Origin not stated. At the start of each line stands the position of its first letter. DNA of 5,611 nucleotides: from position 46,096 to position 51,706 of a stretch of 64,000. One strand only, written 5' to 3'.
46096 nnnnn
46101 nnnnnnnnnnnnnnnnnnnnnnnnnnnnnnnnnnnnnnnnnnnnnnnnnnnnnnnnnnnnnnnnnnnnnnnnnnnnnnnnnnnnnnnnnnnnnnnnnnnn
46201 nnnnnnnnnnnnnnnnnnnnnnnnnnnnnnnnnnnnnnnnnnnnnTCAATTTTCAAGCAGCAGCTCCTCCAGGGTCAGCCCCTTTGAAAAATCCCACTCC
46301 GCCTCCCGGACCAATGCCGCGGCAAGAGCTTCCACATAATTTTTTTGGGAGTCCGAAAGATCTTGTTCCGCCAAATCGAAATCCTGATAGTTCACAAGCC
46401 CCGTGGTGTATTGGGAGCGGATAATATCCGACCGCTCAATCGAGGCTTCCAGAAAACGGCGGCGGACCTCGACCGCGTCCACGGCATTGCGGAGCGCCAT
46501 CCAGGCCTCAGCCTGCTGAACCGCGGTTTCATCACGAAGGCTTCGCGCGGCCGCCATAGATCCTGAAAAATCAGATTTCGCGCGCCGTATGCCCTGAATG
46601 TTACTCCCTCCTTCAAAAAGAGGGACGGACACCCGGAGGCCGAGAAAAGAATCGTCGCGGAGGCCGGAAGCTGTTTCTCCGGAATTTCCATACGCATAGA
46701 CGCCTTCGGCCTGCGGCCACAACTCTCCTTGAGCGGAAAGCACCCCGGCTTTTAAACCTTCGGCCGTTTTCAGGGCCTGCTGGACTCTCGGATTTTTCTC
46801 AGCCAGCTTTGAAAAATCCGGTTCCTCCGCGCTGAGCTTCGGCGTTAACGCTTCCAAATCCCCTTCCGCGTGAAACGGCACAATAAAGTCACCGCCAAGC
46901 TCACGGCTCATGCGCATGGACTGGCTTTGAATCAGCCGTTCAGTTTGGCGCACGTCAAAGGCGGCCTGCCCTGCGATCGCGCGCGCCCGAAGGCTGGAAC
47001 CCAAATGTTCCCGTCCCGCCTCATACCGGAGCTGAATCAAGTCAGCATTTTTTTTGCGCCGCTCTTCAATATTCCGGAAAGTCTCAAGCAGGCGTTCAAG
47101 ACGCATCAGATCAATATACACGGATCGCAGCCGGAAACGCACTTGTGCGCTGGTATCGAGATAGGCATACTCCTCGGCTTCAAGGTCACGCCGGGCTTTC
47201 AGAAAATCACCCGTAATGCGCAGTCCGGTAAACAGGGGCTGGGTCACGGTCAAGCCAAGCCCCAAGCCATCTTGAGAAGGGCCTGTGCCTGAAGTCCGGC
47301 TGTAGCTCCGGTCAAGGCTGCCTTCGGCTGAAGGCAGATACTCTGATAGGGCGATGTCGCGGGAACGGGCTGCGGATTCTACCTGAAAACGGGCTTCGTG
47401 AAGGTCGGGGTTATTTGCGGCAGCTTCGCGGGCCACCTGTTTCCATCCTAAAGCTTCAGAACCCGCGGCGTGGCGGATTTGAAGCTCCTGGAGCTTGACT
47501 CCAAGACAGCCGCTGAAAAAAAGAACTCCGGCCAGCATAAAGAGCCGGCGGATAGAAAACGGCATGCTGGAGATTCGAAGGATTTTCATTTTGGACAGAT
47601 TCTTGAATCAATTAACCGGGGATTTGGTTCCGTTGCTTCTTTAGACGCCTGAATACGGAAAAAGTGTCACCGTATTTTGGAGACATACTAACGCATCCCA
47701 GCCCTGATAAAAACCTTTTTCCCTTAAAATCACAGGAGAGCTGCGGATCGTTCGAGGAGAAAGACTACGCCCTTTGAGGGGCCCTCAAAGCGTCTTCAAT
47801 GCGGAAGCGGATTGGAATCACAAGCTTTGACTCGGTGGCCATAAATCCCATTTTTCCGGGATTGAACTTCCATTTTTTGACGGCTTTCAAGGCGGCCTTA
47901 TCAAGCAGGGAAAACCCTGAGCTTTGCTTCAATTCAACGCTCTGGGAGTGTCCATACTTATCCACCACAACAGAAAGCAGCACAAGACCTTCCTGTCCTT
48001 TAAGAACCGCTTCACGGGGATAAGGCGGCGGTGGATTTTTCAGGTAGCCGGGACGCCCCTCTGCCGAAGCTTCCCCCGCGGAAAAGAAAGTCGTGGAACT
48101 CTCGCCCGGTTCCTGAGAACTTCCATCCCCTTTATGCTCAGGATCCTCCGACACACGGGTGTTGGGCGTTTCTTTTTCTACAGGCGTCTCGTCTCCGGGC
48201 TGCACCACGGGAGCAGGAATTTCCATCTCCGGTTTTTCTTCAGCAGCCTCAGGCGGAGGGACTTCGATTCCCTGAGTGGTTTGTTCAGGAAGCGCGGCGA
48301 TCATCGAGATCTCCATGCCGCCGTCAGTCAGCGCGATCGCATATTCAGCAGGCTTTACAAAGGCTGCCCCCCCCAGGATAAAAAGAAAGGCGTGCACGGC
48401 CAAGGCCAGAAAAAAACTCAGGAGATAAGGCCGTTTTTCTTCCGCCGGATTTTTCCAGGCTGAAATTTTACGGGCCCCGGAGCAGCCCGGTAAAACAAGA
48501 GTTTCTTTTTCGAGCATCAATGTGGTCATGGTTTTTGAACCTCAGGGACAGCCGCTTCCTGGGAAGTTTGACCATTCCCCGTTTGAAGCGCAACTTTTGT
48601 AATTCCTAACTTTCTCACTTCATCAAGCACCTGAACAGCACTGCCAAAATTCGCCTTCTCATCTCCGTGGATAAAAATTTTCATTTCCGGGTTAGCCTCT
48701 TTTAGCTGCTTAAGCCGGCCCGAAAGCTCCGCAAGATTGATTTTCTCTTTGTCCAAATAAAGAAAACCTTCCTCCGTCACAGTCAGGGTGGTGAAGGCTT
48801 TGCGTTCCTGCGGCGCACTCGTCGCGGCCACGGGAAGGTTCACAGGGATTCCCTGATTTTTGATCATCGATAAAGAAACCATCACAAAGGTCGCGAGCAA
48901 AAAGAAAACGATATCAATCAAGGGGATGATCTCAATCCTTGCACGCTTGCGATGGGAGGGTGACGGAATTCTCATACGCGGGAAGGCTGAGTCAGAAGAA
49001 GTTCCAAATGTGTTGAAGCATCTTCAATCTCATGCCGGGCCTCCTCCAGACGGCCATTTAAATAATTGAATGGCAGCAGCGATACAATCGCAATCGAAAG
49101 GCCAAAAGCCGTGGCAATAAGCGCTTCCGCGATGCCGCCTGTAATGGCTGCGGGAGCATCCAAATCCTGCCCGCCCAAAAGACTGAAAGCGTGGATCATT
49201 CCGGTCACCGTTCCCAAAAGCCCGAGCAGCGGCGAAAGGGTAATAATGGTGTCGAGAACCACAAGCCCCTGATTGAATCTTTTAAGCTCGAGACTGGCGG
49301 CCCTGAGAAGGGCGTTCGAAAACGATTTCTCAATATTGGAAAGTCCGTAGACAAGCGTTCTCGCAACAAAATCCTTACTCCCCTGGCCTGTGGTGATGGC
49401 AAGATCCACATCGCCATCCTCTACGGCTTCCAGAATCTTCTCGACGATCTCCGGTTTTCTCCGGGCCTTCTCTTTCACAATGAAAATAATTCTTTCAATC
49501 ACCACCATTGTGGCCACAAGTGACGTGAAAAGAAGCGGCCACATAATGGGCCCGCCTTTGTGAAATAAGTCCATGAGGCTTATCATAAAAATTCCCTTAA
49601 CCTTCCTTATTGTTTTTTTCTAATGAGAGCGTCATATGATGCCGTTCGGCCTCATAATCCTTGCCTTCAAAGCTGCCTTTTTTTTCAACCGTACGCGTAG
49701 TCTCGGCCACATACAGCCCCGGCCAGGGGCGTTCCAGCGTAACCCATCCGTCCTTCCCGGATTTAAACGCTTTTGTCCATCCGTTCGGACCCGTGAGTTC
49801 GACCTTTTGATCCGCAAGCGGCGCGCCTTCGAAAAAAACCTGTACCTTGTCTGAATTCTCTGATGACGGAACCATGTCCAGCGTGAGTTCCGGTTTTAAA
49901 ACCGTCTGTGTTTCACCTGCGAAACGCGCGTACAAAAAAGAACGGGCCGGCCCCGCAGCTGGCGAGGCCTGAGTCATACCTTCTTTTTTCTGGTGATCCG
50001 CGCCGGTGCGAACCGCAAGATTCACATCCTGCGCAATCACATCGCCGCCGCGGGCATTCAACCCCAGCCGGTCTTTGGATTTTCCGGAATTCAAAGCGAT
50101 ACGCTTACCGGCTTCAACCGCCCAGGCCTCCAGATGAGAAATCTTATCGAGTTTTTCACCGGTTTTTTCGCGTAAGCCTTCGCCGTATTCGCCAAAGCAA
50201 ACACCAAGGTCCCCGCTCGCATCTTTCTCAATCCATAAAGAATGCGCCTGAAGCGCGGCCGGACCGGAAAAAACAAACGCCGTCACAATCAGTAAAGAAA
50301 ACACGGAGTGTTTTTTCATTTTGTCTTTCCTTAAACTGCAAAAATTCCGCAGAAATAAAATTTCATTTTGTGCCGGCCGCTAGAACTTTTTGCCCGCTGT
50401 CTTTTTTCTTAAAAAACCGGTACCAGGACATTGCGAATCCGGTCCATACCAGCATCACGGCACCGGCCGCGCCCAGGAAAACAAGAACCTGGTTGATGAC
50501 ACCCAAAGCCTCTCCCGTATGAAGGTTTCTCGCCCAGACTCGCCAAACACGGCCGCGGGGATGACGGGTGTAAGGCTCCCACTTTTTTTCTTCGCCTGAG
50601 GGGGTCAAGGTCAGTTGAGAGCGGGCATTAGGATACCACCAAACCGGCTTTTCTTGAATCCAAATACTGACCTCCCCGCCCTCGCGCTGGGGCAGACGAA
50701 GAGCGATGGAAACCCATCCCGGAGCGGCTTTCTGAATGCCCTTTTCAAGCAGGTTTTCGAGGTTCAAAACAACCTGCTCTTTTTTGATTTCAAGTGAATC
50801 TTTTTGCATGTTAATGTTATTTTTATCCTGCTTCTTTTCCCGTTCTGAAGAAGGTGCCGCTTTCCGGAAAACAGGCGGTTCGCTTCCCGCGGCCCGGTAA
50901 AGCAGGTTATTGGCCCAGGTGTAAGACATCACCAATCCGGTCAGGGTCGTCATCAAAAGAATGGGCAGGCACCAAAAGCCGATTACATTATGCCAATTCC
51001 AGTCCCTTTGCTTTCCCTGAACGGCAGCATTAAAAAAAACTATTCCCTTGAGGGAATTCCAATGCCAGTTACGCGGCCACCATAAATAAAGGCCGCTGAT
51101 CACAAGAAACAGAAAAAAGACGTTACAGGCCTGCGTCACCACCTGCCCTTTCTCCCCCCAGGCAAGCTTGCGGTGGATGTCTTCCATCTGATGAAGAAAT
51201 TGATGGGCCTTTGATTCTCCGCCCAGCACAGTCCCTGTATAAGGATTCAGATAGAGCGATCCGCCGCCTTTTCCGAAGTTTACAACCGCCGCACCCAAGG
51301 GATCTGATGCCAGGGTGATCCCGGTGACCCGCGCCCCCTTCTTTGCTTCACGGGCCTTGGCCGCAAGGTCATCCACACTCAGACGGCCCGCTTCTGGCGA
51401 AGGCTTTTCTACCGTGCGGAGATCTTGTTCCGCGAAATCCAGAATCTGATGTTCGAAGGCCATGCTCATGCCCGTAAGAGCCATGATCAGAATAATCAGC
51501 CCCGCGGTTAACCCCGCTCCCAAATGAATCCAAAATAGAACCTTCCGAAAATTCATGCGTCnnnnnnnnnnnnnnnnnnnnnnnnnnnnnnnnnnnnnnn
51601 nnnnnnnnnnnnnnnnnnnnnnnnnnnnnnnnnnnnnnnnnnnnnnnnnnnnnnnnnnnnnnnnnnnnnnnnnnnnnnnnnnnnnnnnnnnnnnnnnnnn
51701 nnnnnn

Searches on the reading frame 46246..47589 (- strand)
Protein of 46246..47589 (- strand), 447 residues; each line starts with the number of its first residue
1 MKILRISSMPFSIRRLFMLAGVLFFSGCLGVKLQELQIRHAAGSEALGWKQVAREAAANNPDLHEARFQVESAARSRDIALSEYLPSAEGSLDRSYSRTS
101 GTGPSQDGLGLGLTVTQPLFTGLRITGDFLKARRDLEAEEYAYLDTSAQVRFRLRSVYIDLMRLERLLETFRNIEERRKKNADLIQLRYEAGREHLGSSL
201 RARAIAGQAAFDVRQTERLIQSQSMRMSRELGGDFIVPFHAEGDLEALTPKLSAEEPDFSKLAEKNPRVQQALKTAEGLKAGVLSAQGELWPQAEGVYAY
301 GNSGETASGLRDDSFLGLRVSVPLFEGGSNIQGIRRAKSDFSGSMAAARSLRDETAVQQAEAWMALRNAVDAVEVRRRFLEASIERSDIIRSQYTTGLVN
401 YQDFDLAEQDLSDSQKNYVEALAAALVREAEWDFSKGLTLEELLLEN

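Call 51: search_protein_families(library=pfam, proteins=[window:46246-47589:-], max_evalue=0.001)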
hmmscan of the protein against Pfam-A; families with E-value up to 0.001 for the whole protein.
window:46246-47589:- (447 aa): 1 family
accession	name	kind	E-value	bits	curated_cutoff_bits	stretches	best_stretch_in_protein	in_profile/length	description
PF02321.23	OEP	-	3.5e-49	167.6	22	2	262-433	8-183/187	Outer membrane efflux protein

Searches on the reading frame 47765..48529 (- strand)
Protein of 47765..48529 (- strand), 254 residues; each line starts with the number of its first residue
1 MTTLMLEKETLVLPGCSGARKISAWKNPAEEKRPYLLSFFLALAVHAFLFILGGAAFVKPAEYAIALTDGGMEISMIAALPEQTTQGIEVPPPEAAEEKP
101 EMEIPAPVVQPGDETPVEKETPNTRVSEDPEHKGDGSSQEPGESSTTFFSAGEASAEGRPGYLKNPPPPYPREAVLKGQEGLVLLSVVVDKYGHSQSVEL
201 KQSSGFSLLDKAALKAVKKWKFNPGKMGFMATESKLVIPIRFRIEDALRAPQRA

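Call 51: search_protein_families(library=pfam, proteins=[window:47765-48529:-], max_evalue=0.001)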
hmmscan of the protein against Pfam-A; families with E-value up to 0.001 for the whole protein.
window:47765-48529:- (254 aa): 1 family
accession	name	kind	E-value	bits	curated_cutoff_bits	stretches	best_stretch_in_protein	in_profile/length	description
PF03544.19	TonB_C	-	1.6e-20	73.8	24.6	1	166-244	1-79/79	Gram-negative bacterial TonB protein C-terminal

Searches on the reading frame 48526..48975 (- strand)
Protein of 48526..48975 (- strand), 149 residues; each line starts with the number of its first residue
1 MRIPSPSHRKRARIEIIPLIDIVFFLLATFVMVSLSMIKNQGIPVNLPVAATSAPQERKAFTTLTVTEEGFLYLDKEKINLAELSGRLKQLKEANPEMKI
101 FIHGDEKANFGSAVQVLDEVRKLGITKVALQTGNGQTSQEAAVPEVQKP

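Call 52: search_protein_families(library=pfam, proteins=[window:48526-48975:-], max_evalue=0.001)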
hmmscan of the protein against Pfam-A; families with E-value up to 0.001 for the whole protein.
window:48526-48975:- (149 aa): 1 family
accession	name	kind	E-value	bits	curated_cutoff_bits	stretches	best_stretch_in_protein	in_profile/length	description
PF02472.21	ExbD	-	3.6e-29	101.9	25.4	1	9-133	3-126/128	Biopolymer transport protein ExbD/TolR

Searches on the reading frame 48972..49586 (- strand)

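Call 52: search_protein_families(library=pfam, proteins=[window:48972-49586:-], max_evalue=0.001)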
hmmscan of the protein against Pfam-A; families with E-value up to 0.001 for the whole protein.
window:48972-49586:- (204 aa): 1 family
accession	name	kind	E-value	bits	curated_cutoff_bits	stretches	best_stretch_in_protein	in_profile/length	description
PF01618.21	MotA_ExbB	-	1e-28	100.1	22.9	1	85-188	23-126/127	MotA/TolQ/ExbB proton channel family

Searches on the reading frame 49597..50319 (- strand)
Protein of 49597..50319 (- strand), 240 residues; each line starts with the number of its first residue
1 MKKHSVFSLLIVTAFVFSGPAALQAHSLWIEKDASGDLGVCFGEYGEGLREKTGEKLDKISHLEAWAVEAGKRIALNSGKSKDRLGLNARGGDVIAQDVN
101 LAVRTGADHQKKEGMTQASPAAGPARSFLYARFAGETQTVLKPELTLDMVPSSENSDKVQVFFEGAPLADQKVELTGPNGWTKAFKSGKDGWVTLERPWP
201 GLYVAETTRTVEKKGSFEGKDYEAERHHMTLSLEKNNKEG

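Call 52: search_protein_families(library=pfam, proteins=[window:49597-50319:-], max_evalue=0.001)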
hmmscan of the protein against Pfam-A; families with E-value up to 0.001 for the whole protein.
window:49597-50319:- (240 aa): 1 family
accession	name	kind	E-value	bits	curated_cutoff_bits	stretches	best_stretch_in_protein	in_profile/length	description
PF10670.15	DUF4198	-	2.4e-06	28.3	34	1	139-208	123-206/209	Domain of unknown function (DUF4198)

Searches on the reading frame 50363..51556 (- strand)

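Call 52: search_protein_families(library=pfam, proteins=[window:50363-51556:-], max_evalue=0.001)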
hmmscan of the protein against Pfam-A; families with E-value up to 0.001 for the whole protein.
window:50363-51556:- (397 aa): 2 families
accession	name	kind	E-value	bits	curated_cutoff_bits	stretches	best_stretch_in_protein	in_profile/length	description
PF03929.21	PepSY_TM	-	2.3e-57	195.5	28.8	1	8-379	1-294/295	PepSY-associated TM region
PF03413.25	PepSY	-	0.00056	20.6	24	0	59-112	2-58/60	Peptidase propeptide and YPEB domain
